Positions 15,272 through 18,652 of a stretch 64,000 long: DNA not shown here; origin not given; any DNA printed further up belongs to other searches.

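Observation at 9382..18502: Five-gene coupled operon HTH - SNF2 - DUF4391 - Mod - Res: a type III R-M core with an uncharacterised SNF2/DUF4391 add-on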

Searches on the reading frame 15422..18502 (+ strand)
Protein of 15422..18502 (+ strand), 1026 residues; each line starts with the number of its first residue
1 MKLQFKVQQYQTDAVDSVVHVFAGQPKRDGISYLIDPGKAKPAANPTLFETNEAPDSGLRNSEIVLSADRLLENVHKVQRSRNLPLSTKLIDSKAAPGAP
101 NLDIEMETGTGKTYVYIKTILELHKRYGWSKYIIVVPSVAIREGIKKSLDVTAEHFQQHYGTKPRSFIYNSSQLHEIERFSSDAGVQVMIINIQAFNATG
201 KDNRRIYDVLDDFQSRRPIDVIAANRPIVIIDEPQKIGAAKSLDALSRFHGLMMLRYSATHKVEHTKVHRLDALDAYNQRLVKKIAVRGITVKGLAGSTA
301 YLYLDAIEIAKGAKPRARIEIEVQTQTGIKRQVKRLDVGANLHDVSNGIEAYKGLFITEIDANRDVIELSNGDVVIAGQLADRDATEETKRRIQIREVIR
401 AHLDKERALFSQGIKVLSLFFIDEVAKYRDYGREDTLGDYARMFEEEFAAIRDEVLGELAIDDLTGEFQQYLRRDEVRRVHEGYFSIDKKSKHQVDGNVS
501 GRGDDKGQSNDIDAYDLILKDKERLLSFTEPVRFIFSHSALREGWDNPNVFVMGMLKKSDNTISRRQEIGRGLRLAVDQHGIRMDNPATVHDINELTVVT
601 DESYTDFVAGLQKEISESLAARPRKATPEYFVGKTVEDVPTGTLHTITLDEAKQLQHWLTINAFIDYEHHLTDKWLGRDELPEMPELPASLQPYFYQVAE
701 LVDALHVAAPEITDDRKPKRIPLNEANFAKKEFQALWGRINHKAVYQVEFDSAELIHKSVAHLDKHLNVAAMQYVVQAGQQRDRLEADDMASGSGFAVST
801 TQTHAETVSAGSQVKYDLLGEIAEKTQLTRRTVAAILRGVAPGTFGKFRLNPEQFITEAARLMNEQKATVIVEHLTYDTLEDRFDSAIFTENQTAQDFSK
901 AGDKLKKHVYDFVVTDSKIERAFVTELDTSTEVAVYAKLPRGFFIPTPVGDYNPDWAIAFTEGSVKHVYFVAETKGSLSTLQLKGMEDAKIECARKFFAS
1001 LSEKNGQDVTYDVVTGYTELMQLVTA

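Call 5: search_protein_families(library=pfam, proteins=[window:15422-18502:+], max_evalue=0.01)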
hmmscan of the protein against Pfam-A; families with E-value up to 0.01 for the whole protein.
window:15422-18502:+ (1026 aa): 3 families
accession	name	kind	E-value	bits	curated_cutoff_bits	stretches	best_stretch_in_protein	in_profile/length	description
PF19778.5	RE_endonuc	-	1e-32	112.6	23.4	1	906-1015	1-106/108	Endonuclease domain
PF04851.21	ResIII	-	1.5e-12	48.1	22.5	1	98-261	22-162/164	Type III restriction enzyme, res subunit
PF00270.35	DEAD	-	8.1e-07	29.4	26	1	102-262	17-161/167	DEAD/DEAH box helicase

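Call 6: search_protein_families(library=padloc, proteins=[window:15422-18502:+], max_evalue=0.01)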
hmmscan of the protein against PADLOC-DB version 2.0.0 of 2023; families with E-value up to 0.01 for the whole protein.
window:15422-18502:+ (1026 aa): 8 families
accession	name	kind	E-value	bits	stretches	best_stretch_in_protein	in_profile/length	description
PDLC03647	REase_III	-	0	1057.7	1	1-1024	1-986/989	Type III restriction enzyme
PDLC03649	REase_III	-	3.6e-102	340.9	1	58-1004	37-948/973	Type III restriction enzyme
PDLC03653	REase_III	-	1e-08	31.8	1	523-613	417-501/883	Type III restriction enzyme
PDLC03650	REase_III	-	3.7e-05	20.3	1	530-576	376-422/898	Type III restriction enzyme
PDLC02706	PbeA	-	4.1e-05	20.3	1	106-262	292-432/722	PbeA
PDLC02707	PbeA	-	0.00029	17.5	1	105-261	274-413/672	PbeA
PDLC03648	REase_III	-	0.00052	16.2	1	538-605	317-377/871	Type III restriction enzyme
PDLC03651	REase_III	-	0.0012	14.9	0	101-168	70-134/873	Type III restriction enzyme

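Call 7: search_protein_families(library=ncbifam, proteins=[window:15422-18502:+], max_evalue=0.001)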
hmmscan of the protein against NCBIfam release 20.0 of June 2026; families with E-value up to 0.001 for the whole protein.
window:15422-18502:+ (1026 aa): 2 families
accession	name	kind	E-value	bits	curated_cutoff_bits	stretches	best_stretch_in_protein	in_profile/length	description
NF012027.0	PRK15483.1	equivalog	1.6e-115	387.2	564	1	1-1024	1-979/986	type III restriction-modification system endonuclease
NF046055.1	restr_BPTD_3080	equivalog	6e-06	24.5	800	0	899-980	842-926/970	BPTD_3080 family restriction endonuclease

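Call 58: search_dna_similar(query=window:15422-18502:+, collection=plasmids, mode=protein, max_evalue=1e-10, max_rows=60, rows=best)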
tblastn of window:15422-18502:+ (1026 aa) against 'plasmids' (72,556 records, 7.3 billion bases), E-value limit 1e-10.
Records with a match: 291; places in all: 295; records where one place covers at least 80% of the query: 180.
Best place of each record, by identity: 60-80% 2; <60% 289.
By first word of the organism name: Escherichia 67; Enterococcus 31; Klebsiella 22; Salmonella 21; Bacillus 18; Listeria 16; Lactococcus 12; Acinetobacter 11; Vibrio 8; Citrobacter 7; and 46 more.
By predicted mobility (MOB-suite, as given by PLSDB): non-mobilizable 182; mobilizable 68; conjugative 41.
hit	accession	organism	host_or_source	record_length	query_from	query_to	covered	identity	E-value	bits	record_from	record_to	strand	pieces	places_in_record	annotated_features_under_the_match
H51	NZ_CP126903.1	Mycolicibacterium vanbaalenii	cell culture,soil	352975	1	1026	100%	79.2%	0e+0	1671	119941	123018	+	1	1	DEAD/DEAH box helicase family protein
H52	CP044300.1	Escherichia coli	Pork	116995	1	1026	100%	58.3%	0e+0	1202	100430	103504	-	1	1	DEAD/DEAH box helicase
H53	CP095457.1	Escherichia coli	pig,cell culture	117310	1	1026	100%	58.3%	0e+0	1203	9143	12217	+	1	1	DEAD/DEAH box helicase family protein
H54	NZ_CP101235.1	Escherichia coli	Homo sapiens,cell culture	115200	1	1026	100%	58.3%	0e+0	1203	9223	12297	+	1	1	DEAD/DEAH box helicase family protein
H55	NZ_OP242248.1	Escherichia coli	Homo sapiens,stool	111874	1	1026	100%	58.3%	0e+0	1202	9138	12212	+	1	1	DEAD/DEAH box helicase family protein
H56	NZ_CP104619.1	Escherichia coli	cell culture,chicken feces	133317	1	1026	100%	58.3%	0e+0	1202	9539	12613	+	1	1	DEAD/DEAH box helicase family protein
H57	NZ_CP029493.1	Escherichia coli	Homo sapiens,fecal sample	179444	1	1026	100%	58.3%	0e+0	1202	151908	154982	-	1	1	DEAD/DEAH box helicase family protein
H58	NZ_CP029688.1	Escherichia coli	single strain,air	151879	1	1026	100%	58.3%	0e+0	1202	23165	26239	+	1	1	DEAD/DEAH box helicase family protein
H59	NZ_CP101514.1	Escherichia coli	migratory bird,feces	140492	1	1026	100%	58.3%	0e+0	1202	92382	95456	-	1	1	DEAD/DEAH box helicase family protein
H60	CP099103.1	Escherichia coli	culture,Pooled sediment sample ...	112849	1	1026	100%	58.3%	0e+0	1202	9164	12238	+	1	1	DEAD/DEAH box helicase family protein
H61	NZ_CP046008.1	Escherichia coli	swine,mixed culture,feces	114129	1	1026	100%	58.3%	0e+0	1202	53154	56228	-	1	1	DEAD/DEAH box helicase family protein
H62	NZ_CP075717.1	Escherichia coli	Sus scrofa,water sample,wastewater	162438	1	1026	100%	58.3%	0e+0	1202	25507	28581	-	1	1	DEAD/DEAH box helicase family protein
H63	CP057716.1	Escherichia coli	culture,Pooled pig faecal samples ...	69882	1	1026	100%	58.2%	0e+0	1200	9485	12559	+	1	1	DEAD/DEAH box helicase family protein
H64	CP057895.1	Escherichia coli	culture,Pooled cattle faecal samples ...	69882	1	1026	100%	58.2%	0e+0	1200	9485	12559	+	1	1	DEAD/DEAH box helicase family protein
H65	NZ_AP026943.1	Citrobacter freundii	Mastacembelus,gut contents of ...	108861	1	1026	100%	58.0%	0e+0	1194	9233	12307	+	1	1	DEAD/DEAH box helicase family protein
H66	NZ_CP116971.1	Escherichia coli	Sus scrofa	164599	1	1026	98%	59.0%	0e+0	1206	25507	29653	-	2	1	DEAD/DEAH box helicase family protein | IS30-like element ISApl1 family transposase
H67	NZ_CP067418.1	Aeromonas media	cell culture,water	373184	1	1024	100%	58.0%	0e+0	1180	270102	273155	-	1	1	DEAD/DEAH box helicase family protein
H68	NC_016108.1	Methylotuvimicrobium alcaliphilum 20Z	-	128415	1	1024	100%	58.0%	0e+0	1199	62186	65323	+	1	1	DEAD/DEAH box helicase family protein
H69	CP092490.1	Endozoicomonas sp. Mp262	Meretrix meretrix,whole organism,sea ...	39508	1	1024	100%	57.8%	0e+0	1159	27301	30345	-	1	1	record has no annotation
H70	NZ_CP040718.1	Aeromonas veronii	alligator,bacteria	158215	1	1024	100%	57.8%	0e+0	1171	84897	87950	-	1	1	DEAD/DEAH box helicase family protein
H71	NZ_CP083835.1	Enterobacter asburiae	Homo sapiens,sputum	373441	1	1024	100%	57.0%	0e+0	1160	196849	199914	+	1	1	DEAD/DEAH box helicase family protein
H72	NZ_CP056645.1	Citrobacter freundii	culture,Freshwater sample from ...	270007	1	1024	100%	57.0%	0e+0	1160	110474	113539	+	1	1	DEAD/DEAH box helicase family protein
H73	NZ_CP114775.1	Raoultella planticola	Homo sapiens,cell ...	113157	1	1024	100%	56.9%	0e+0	1136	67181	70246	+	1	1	DEAD/DEAH box helicase family protein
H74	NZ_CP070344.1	Variovorax sp. PDNC026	cell culture,Plastic debris in ...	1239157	1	1024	100%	56.7%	0e+0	1166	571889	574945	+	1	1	none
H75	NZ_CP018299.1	Photobacterium damselae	Turbot,Dieseased fish,heart blood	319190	1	1024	100%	56.5%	0e+0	1142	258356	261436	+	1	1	DEAD/DEAH box helicase family protein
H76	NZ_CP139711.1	Sulfitobacter sp. OXR-159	Bacterial Culture,hydrothermal vent ...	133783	1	1024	100%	55.2%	0e+0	1100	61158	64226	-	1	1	DEAD/DEAH box helicase family protein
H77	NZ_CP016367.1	Phaeobacter porticola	cell culture,barnacle at wood pile-on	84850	1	1024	100%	55.1%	0e+0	1113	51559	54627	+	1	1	DEAD/DEAH box helicase family protein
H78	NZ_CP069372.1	Neotabrizicola shimadae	microbial biofilm,biofilm, Nakabusa ...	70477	1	1024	100%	54.5%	0e+0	1096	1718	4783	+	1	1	none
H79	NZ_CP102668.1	Sphingobium sp. JS3065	whole organism,chemical plant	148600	66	1024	93%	57.7%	0e+0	1118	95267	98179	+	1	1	DEAD/DEAH box helicase family protein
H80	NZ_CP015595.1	Acinetobacter sp. NCu2D-2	Mus musculus,cell culture,tracheal swab ...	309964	1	1024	100%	48.6%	0e+0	970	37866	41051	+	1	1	DEAD/DEAH box helicase family protein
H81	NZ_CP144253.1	Acinetobacter baumannii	patient,Nanchang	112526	1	1024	100%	48.6%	0e+0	955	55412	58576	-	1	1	DEAD/DEAH box helicase family protein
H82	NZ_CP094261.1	Acinetobacter indicus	mixed culture,porcine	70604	1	1024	100%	48.5%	0e+0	955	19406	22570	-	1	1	DEAD/DEAH box helicase family protein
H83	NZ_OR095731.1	Acinetobacter pittii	-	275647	1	1024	100%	48.5%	0e+0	955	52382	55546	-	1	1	DEAD/DEAH box helicase family protein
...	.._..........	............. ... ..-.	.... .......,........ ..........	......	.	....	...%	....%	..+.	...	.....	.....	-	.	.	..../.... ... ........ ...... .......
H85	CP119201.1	Acinetobacter johnsonii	Homo sapiens,blood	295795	1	1024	100%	48.3%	0e+0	963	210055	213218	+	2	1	none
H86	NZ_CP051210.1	Acinetobacter sp. NEB149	cell culture,R.J.Roberts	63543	1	1024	100%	48.0%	0e+0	949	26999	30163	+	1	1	DEAD/DEAH box helicase family protein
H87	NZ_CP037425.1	Acinetobacter johnsonii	cell culture,water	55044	1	1024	100%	47.6%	0e+0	943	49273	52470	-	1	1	DEAD/DEAH box helicase family protein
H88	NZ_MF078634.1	Acinetobacter pittii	Drainage fluid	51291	1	1024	100%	47.6%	0e+0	943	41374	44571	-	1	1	DEAD/DEAH box helicase family protein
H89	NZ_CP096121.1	Acinetobacter portensis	milking environment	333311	1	1024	100%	46.7%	0e+0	927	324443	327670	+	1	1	DEAD/DEAH box helicase family protein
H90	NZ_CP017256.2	Clostridium taeniosporum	microbial cells,Lake Mainaki silt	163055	1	1026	100%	45.6%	0e+0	936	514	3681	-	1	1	DEAD/DEAH box helicase family protein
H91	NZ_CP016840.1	Brochothrix thermosphacta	cell culture,poultry meat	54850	1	1026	100%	44.1%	0e+0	817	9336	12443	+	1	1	DEAD/DEAH box helicase family protein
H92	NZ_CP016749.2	Lactococcus cremoris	Single cell,Dairy fermentation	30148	1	1021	100%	44.1%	0e+0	812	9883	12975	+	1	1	DEAD/DEAH box helicase family protein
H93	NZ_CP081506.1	Enterococcus faecalis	mixed culture,swine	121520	1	1026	100%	43.8%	0e+0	813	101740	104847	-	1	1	DEAD/DEAH box helicase family protein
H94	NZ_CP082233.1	Enterococcus faecalis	mixed culture,swine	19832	1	1026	100%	43.8%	0e+0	813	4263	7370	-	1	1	DEAD/DEAH box helicase family protein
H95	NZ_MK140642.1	Enterococcus faecalis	-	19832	1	1026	100%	43.8%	0e+0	813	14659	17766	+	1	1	DEAD/DEAH box helicase family protein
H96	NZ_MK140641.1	Enterococcus faecalis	-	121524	1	1026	100%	43.8%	0e+0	813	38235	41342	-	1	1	DEAD/DEAH box helicase family protein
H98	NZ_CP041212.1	Listeria monocytogenes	-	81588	1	1026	100%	43.8%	0e+0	810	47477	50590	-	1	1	DEAD/DEAH box helicase family protein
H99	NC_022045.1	Listeria monocytogenes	Environment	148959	1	1026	100%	43.8%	0e+0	810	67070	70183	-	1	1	DEAD/DEAH box helicase family protein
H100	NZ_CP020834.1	Listeria monocytogenes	food,wiener sausage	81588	1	1026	100%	43.8%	0e+0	810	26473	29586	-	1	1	DEAD/DEAH box helicase family protein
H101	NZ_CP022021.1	Listeria monocytogenes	environmental,environmental swab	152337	1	1026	100%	43.8%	0e+0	810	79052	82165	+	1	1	DEAD/DEAH box helicase family protein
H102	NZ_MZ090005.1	Listeria monocytogenes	-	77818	1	1026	100%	43.8%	0e+0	810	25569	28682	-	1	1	DEAD/DEAH box helicase family protein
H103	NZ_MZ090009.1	Listeria monocytogenes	-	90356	1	1026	100%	43.8%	0e+0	810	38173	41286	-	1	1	DEAD/DEAH box helicase family protein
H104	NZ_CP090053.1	Listeria monocytogenes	Salmon processing facility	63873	1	1026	100%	43.8%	0e+0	810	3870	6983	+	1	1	DEAD/DEAH box helicase family protein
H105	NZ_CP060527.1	Listeria monocytogenes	-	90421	1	1026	100%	43.8%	0e+0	810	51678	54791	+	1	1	DEAD/DEAH box helicase family protein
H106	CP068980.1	Listeria monocytogenes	food,variety pack luncheon meat turkey ...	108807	1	1026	100%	43.8%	0e+0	810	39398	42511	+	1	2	DEAD/DEAH box helicase family protein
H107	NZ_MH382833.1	Listeria welshimeri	food product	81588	1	1026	100%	43.8%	0e+0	810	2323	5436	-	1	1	DEAD/DEAH box helicase family protein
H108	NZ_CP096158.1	Listeria monocytogenes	food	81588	1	1026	100%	43.8%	0e+0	810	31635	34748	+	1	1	DEAD/DEAH box helicase family protein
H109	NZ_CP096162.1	Listeria monocytogenes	Homo sapiens,blood,human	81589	1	1026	100%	43.8%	0e+0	810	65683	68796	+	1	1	DEAD/DEAH box helicase family protein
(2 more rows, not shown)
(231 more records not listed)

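Call 60: get_annotated_region(hit=H98, flank=9000)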
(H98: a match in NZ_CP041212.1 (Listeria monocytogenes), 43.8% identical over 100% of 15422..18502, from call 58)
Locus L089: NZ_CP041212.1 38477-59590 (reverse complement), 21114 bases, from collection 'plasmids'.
description: Listeria monocytogenes strain LMP18-H2446 plasmid pCFSAN074383, complete sequence
organism: Listeria monocytogenes (NCBI taxid 1639)
taxonomy: Bacteria; Bacillota; Bacilli; Bacillales; Listeriaceae; Listeria; Listeria monocytogenes
host: -; source: -; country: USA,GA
typing (MOB-suite, as given by PLSDB): mobilizable; replicon rep_cluster_2446; relaxase MOBP
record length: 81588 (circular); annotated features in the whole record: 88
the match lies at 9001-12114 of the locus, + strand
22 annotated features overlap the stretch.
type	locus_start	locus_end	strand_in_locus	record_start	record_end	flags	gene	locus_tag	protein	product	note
CDS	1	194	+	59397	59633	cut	-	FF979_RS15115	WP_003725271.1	helix-turn-helix transcriptional regulator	-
CDS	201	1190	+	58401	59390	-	-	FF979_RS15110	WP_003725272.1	hypothetical protein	-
CDS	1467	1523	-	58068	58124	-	-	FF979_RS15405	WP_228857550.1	hypothetical protein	-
CDS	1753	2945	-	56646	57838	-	-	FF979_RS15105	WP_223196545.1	IS3 family transposase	-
CDS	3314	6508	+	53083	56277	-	-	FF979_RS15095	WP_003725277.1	helicase-related protein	-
CDS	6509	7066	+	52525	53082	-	-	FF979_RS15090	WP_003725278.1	hypothetical protein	-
CDS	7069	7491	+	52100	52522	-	-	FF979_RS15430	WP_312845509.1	hypothetical protein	-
CDS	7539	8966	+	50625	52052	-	-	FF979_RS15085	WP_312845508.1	site-specific DNA-methyltransferase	GO:0006306 - DNA methylation [Evidence IEA]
CDS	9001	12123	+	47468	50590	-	-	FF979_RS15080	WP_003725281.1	DEAD/DEAH box helicase family protein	-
CDS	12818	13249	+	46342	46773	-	-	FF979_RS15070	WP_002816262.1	CopY/TcrY family copper transport repressor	GO:0006825 - copper ion transport [Evidence IEA]; GO:0006355 - regulation of DNA-templated transcription [Evidence IEA]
CDS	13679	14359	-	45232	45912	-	-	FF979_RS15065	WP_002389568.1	IS6 family transposase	-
CDS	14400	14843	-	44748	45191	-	-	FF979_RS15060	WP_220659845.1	helix-turn-helix domain-containing protein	-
CDS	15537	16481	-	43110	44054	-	-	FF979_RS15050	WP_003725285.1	AAA family ATPase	-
CDS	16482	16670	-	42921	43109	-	-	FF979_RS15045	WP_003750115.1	hypothetical protein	-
CDS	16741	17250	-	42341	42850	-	-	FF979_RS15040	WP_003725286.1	hypothetical protein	-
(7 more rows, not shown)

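Call 61: get_annotated_region(hit=H92, flank=9000)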
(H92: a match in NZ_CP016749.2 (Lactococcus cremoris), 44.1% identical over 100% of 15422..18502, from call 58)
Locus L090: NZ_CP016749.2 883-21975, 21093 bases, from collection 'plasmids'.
description: Lactococcus cremoris strain JM1 plasmid pJM1D, complete sequence
organism: Lactococcus cremoris (NCBI taxid 1359)
taxonomy: Bacteria; Bacillota; Bacilli; Lactobacillales; Streptococcaceae; Lactococcus; Lactococcus cremoris
host: -; source: Single cell,Dairy fermentation; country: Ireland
typing (MOB-suite, as given by PLSDB): mobilizable; replicon rep_cluster_342,rep_cluster_799; relaxase MOBT,MOB_Unknown
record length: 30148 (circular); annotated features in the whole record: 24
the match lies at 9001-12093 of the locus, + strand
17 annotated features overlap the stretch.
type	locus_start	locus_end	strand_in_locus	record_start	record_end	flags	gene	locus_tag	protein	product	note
CDS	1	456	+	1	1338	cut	-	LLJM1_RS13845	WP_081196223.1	RepB family plasmid replication initiator protein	GO:0006270 - DNA replication initiation [Evidence IEA]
CDS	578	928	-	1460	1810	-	-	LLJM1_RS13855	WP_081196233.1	pentapeptide repeat-containing protein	-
CDS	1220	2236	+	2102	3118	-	-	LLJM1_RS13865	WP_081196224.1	SNF2-related protein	-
CDS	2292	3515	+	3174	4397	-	istA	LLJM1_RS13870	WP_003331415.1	IS21-like element IS712 family transposase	-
CDS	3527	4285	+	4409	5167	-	istB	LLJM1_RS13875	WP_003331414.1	IS21-like element IS712 family helper ATPase IstB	-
CDS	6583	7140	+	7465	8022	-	-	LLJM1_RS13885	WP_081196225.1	DUF4391 domain-containing protein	-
CDS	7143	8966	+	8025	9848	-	-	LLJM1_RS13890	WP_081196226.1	site-specific DNA-methyltransferase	GO:0006306 - DNA methylation [Evidence IEA]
CDS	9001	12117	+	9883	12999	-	-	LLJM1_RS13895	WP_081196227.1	DEAD/DEAH box helicase family protein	-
CDS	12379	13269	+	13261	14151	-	-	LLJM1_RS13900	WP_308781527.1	IS982-like element IS982B family transposase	-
CDS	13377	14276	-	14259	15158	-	-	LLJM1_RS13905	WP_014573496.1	DMT family transporter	GO:0055085 - transmembrane transport [Evidence IEA]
CDS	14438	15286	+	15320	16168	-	-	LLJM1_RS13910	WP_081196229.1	IS982-like element IS982B family transposase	-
CDS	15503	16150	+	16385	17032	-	pcp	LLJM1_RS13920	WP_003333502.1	pyroglutamyl-peptidase I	GO:0030163 - protein catabolic process [Evidence IEA]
CDS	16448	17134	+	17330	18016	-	-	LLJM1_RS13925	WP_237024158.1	Type 1 glutamine amidotransferase-like domain-containing protein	GO:0006508 - proteolysis [Evidence IEA]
CDS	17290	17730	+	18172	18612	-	-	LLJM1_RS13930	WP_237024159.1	hypothetical protein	-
CDS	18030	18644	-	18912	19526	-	-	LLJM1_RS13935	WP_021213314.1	hypothetical protein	-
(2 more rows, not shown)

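Call 62: get_annotated_region(hit=H90, flank=9000)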
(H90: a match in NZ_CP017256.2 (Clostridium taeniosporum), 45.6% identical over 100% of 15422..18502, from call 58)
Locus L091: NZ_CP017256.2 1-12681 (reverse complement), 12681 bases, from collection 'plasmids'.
description: Clostridium taeniosporum strain 1/k plasmid pCt3, complete sequence
organism: Clostridium taeniosporum (NCBI taxid 394958)
taxonomy: Bacteria; Bacillota; Clostridia; Eubacteriales; Clostridiaceae; Clostridium; Clostridium taeniosporum
host: -; source: microbial cells,Lake Mainaki silt; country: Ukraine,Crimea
typing (MOB-suite, as given by PLSDB): non-mobilizable
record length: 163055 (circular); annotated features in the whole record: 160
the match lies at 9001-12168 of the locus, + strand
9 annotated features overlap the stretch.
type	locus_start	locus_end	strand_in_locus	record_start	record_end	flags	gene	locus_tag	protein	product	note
CDS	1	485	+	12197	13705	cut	cloSI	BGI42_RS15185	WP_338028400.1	clostripain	GO:0006508 - proteolysis [Evidence IEA]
CDS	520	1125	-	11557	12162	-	-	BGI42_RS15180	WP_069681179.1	sigma-70 family RNA polymerase sigma factor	GO:0006352 - DNA-templated transcription initiation [Evidence IEA]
CDS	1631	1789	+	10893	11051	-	-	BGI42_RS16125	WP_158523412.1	hypothetical protein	-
CDS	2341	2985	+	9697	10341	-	-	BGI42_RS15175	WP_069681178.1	hypothetical protein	-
CDS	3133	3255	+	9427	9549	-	-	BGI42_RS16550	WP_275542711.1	hypothetical protein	-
CDS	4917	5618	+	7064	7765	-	-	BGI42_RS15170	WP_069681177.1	hypothetical protein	-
CDS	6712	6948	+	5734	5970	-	-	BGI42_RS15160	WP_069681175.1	hypothetical protein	-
CDS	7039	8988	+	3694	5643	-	-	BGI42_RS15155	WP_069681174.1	site-specific DNA-methyltransferase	GO:0006306 - DNA methylation [Evidence IEA]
CDS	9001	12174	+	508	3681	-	-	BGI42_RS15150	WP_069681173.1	DEAD/DEAH box helicase family protein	-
